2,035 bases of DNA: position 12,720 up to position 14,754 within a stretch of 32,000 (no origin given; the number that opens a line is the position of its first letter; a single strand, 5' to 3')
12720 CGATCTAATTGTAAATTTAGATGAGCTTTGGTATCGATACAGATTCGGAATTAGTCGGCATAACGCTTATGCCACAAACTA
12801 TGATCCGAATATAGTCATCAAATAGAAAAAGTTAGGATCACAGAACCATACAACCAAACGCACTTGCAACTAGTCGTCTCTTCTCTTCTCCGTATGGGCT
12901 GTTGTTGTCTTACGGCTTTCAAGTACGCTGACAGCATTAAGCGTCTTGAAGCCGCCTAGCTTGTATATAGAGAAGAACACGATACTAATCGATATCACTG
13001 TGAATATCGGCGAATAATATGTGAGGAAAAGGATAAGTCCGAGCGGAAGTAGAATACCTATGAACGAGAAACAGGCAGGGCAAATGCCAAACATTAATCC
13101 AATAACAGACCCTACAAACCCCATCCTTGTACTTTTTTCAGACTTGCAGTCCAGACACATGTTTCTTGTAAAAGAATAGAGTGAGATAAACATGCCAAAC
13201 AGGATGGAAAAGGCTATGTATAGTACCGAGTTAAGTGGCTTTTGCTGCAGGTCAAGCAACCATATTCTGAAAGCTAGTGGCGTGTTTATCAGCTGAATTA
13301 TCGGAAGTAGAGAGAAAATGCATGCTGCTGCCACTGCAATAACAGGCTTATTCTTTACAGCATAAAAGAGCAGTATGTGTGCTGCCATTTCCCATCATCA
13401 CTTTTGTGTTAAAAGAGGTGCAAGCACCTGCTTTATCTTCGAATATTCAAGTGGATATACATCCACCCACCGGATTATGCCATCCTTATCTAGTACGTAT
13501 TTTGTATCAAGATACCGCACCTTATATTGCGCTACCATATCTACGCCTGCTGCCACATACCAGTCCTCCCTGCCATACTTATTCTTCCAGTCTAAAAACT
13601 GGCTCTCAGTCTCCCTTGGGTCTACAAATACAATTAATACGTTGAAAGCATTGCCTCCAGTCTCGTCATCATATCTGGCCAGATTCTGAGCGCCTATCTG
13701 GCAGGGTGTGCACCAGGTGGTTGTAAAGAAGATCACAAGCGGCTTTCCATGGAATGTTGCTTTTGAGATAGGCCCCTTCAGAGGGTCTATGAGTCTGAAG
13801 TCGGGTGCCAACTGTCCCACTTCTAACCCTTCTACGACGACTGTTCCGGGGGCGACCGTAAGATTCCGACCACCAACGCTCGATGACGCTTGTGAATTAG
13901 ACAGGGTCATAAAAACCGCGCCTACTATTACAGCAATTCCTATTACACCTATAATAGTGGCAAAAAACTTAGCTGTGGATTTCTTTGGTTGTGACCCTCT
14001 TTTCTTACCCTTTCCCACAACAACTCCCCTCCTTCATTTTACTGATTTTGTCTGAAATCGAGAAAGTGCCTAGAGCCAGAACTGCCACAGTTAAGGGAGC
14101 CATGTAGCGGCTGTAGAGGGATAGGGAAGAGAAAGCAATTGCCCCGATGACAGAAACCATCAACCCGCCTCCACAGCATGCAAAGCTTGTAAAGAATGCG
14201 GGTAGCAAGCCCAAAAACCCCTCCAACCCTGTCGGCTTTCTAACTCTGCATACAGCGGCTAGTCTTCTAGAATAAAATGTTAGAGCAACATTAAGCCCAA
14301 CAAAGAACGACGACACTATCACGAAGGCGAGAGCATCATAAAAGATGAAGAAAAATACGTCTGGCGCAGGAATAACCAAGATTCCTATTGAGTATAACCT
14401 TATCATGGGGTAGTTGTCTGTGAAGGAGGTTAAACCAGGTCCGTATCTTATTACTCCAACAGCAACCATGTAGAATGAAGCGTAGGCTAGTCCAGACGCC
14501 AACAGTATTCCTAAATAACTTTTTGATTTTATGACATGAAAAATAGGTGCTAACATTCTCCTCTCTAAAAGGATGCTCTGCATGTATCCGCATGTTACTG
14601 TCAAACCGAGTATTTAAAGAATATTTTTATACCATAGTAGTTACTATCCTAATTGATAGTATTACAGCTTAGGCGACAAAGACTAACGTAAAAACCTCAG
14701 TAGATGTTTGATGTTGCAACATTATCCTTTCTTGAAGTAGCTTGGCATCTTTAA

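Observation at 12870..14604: Tight three-gene operon: membrane-anchored WCTPC thioredoxin flanked by two paralogous membrane proteins with intramembrane Cys pairs (possible split CcdA/DsbD-like or MerT/MerC-like relay)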

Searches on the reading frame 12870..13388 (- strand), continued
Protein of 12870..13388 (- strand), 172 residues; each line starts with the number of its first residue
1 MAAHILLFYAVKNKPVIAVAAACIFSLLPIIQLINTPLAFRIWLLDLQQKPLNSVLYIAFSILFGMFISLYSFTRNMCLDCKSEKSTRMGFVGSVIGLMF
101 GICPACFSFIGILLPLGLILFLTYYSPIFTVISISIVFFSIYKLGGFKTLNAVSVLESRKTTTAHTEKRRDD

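Call 45: find_encoding_contigs(protein=P0175, flank=5000, max_places=3)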
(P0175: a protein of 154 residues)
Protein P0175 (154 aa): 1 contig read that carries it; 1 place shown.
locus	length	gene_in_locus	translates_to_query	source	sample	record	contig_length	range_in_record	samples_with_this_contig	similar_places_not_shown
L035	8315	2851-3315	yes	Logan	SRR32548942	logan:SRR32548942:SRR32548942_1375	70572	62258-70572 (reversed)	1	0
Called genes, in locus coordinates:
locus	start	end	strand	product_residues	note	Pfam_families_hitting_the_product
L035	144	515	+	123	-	PF00903:Glyoxalase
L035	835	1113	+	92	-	PF07883:Cupin_2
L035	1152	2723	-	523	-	PF00931:NB-ARC (faint), PF02463:SMC_N (faint), PF13555:AAA_29 (faint), PF00005:ABC_tran, PF16326:ABC_tran_CTD (weak), PF13304:AAA_21 (weak), PF12848:ABC_tran_Xtn, PF00005:ABC_tran, +8 more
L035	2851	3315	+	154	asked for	-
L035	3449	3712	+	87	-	-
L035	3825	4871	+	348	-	-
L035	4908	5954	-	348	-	-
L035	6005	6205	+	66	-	-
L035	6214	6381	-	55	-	-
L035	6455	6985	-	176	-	-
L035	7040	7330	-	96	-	-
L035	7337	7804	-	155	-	-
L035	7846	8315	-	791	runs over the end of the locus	-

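Call 47: search_protein_families(library=pfam, alignment_id=A2, max_evalue=10)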
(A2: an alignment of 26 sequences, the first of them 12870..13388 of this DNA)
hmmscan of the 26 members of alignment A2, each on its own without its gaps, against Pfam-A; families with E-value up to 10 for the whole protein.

A. member 1, window:12870-13388:- (172 aa): 1 family
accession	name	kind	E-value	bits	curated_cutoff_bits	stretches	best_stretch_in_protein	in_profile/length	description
PF02300.22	Fumarate_red_C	-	0.68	10.5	24.2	1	7-59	22-73/127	Fumarate reductase subunit C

B. families by the number of members that match (of 26 scanned): 24 families
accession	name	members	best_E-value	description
PF02687.27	FtsX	6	0.017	FtsX-like permease C-terminal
PF04246.17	RseC_MucC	4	0.42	Positive regulator of sigma(E), RseC/MucC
PF12292.13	DUF3624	3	0.071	Protein of unknown function (DUF3624)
PF08733.15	PalH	3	0.54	PalH/RIM21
PF01988.24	VIT1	3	1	VIT family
PF17671.6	DUF5531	2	0.0087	Family of unknown function (DUF5531)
PF01694.28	Rhomboid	2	0.025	Rhomboid domain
PF04791.21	LMBR1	2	0.88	LMBR1-like membrane protein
PF06168.16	DUF981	1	0.029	Protein of unknown function (DUF981)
PF02949.25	7tm_6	1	0.049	7tm Odorant receptor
PF20794.3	bPH_7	1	0.098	Bacterial PH domain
PF14851.11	FAM176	1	0.11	FAM176 family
PF08782.15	c-SKI_SMAD_bind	1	0.12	c-SKI Smad4 binding domain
PF00033.24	Cytochrome_B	1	0.13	Cytochrome b/b6/petB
PF07344.16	Amastin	1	0.13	Amastin surface glycoprotein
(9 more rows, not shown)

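Call 75: search_protein_families(library=pfam, proteins=[L001:2918-3673:-, L013:3007-3825:+], max_evalue=1)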
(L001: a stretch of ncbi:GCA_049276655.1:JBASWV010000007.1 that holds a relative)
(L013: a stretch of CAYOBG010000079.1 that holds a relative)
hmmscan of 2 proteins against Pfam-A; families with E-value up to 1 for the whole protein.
L001:2918-3673:- (251 aa): 2 families
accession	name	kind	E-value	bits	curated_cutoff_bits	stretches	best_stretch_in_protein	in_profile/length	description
PF05789.16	Baculo_VP1054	-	0.078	12.4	27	1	168-234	71-139/379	Baculovirus VP1054 protein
PF00485.24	PRK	-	0.21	11.8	22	1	90-154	31-95/196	Phosphoribulokinase / Uridine kinase family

L013:3007-3825:+ (272 aa): 7 families
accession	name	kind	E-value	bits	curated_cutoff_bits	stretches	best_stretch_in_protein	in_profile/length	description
PF20587.3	DUF6789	-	0.00036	21.1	27.1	1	178-257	58-135/144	Family of unknown function (DUF6789)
PF09490.15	CbtA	-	0.0015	18.9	30.7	1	140-219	36-125/239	Probable cobalt transporter subunit (CbtA)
PF20480.3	DUF6720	-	0.031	14.1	27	1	49-110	99-156/307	Family of unknown function (DUF6720)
PF16020.10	Deltameth_res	-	0.096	12.9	27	1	68-89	14-35/52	Deltamethrin resistance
PF05545.16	FixQ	-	0.51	10.8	29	0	54-77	17-40/49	Cbb3-type cytochrome oxidase component FixQ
PF20990.2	DUF2207_C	-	0.68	10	33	0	197-251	134-178/247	Predicted membrane protein (DUF2207) C-terminal domain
PF07895.16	DUF1673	-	0.71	10.2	30.4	0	25-75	138-187/204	Protein of unknown function (DUF1673)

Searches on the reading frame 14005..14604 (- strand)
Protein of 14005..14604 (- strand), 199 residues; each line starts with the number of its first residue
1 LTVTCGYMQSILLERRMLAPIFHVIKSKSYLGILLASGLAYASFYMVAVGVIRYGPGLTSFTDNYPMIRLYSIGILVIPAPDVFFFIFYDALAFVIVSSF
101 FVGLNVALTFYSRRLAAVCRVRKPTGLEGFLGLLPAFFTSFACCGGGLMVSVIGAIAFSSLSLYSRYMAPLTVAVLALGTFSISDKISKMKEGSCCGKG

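Call 3: search_protein_families(library=pfam, proteins=[window:14005-14604:-], max_evalue=1)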
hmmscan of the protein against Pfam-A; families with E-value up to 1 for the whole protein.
window:14005-14604:- (199 aa): 0 families

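Call 4: search_protein_families(library=ncbifam, proteins=[window:14005-14604:-], max_evalue=1)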
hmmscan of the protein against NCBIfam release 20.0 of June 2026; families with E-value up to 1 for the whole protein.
window:14005-14604:- (199 aa): 0 families

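Call 9: find_homologous_proteins(query=window:14005-14604:-, max_evalue=0.01)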
Query window:14005-14604:- (199 aa): 43 proteins with E <= 0.01 among 984 candidates.
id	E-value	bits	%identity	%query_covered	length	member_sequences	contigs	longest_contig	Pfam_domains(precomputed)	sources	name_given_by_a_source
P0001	3.4e-121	421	100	100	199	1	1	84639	-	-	-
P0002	2.4e-79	284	75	94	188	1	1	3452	-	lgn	-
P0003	1.7e-68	249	66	93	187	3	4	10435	-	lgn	-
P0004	2.5e-67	245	66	93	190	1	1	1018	-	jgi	jgi:hypothetical protein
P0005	4.9e-67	244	68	89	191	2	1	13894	-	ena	-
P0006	6.6e-60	221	63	90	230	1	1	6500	-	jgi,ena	-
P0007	7.1e-59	218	62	93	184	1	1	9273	-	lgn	-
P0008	7.8e-58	214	60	93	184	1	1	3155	-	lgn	-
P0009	1.3e-57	213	57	93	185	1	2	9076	-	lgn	-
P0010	1.5e-56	210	57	93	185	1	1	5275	-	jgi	jgi:hypothetical protein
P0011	2.2e-56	209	58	93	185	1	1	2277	-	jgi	jgi:hypothetical protein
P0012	3.3e-56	209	60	86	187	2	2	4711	-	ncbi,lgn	ncbi:MAG: hypothetical protein ACRD5H_01630 [Nitrososphaerales archaeon]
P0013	4.2e-56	208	57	93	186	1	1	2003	-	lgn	-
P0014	6.6e-56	208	56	93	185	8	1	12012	-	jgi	jgi:hypothetical protein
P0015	1.1e-55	207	58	93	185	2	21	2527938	-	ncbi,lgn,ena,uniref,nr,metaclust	ncbi:hypothetical protein NVIE_1289 [Nitrososphaera viennensis EN76]|uniref:Uncharacterized protein 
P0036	6.0e-47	179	54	86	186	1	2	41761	-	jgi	jgi:hypothetical protein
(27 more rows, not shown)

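Call 16: search_solved_structures(query=A1, max_evalue=10)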
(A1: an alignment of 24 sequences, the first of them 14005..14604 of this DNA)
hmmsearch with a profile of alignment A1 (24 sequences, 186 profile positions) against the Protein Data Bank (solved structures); distinct sequences matched with E-value up to 10: 0.

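Call 46: predict_structure(alignment_id=A1)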
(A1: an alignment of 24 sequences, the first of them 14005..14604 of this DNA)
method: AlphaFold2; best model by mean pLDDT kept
length: 199 residues; sequences in the alignment: 24
mean_pLDDT: 56.8   pTM: 0.39
mean pLDDT of the five models: 56.8, 54.3, 53.2, 52.2, 47.8
residues with pLDDT >= 90: 0; 70-90: 36; 50-70: 98; < 50: 65
segments of 3 or more residues with pLDDT < 50: 1-15, 54-85, 124-128, 148-150, 196-199
pLDDT, mean of each block of 10 residues (from residue 1): 41 53 68 73 67 46 40 41 54 71 73 69 51 56 52 51 54 65 63 49
secondary structure, 60 per line:
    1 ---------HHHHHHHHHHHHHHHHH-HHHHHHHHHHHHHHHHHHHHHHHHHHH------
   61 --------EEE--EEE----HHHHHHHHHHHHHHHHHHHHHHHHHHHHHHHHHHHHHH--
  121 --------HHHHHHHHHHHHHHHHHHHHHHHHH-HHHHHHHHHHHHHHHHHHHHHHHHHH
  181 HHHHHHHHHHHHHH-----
elements in order: H10-26 H28-54 E69-71 E74-76 H81-118 H129-153 H155-194

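Call 48: search_protein_families(library=pfam, alignment_id=A1, max_evalue=10)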
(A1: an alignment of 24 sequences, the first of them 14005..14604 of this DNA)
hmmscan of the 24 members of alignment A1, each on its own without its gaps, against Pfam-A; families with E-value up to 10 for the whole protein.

A. member 1, window:14005-14604:- (199 aa): 0 families

B. families by the number of members that match (of 24 scanned): 8 families
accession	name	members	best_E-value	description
PF11118.13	DUF2627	3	0.16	Protein of unknown function (DUF2627)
PF04334.17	DUF478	2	0.23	Protein of unknown function (DUF478)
PF20295.4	MC8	1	0.0015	ABC-three component (ABC-3C) system Middle Component 8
PF19607.4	DUF6112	1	0.0089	Family of unknown function (DUF6112)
PF15183.11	MRAP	1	0.074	Melanocortin-2 receptor accessory protein family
PF05478.16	Prominin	1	0.85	Prominin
PF11982.13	DUF3483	1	3.2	Domain of unknown function (DUF3483)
PF18916.5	Lycopene_cyc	1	3.5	Lycopene cyclase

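Call 76: find_encoding_contigs(protein=P0003, flank=8000, max_places=1)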
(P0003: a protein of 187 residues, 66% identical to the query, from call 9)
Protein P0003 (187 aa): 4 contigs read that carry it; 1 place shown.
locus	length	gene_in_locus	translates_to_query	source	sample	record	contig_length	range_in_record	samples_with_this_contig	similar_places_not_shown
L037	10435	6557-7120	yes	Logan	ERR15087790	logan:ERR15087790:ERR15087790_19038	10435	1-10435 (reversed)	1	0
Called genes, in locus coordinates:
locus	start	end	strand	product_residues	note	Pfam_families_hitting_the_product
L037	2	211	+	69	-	?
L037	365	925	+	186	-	-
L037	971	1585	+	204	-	-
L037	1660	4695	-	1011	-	PF04234:CopC, PF13664:DUF4149 (weak), PF05425:CopD, PF24684:Vgb_lyase, PF08450:SGL (faint), PF24684:Vgb_lyase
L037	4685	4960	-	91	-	-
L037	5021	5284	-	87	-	-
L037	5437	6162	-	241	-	PF09490:CbtA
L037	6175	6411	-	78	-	PF09489:CbtB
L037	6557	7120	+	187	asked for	-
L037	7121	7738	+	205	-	PF00578:AhpC-TSA, PF08534:Redoxin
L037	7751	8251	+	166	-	-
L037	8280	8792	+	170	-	-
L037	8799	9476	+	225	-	-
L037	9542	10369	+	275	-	PF07282:Cas12f1-like_TNB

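Call 77: find_encoding_contigs(protein=P0036, flank=8000, max_places=1)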
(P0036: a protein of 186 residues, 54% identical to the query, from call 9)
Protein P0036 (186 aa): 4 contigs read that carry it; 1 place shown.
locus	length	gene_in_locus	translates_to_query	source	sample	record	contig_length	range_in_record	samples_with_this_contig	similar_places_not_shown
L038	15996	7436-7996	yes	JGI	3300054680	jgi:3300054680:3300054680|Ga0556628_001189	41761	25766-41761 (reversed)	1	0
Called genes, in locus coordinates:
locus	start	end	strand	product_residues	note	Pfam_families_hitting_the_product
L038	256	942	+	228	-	PF03243:MerB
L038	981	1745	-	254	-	PF04967:HTH_10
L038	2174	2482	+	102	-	-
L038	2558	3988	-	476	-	PF00890:FAD_binding_2 (faint), PF01134:GIDA, PF01494:FAD_binding_3 (faint), PF07992:Pyr_redox_2, PF12831:FAD_oxidored (weak), PF13738:Pyr_redox_3, PF00070:Pyr_redox, PF02852:Pyr_redox_dim, +4 more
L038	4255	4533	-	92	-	-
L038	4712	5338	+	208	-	PF11553:DUF3231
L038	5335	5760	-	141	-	PF01638:HxlR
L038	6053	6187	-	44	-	-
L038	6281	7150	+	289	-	PF20587:DUF6789 (weak)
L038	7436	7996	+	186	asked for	-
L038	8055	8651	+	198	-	-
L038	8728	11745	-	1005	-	PF04234:CopC, PF05425:CopD, PF24684:Vgb_lyase, PF08450:SGL (weak), PF24684:Vgb_lyase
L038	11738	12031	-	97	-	-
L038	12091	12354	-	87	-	-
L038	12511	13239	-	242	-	PF09490:CbtA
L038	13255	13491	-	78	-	PF09489:CbtB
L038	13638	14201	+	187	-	-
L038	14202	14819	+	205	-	PF00578:AhpC-TSA, PF08534:Redoxin, PF13098:Thioredoxin_2 (weak), PF13899:Thioredoxin_7 (faint), PF13905:Thioredoxin_8 (weak)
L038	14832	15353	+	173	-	-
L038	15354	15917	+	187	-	-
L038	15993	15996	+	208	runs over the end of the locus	-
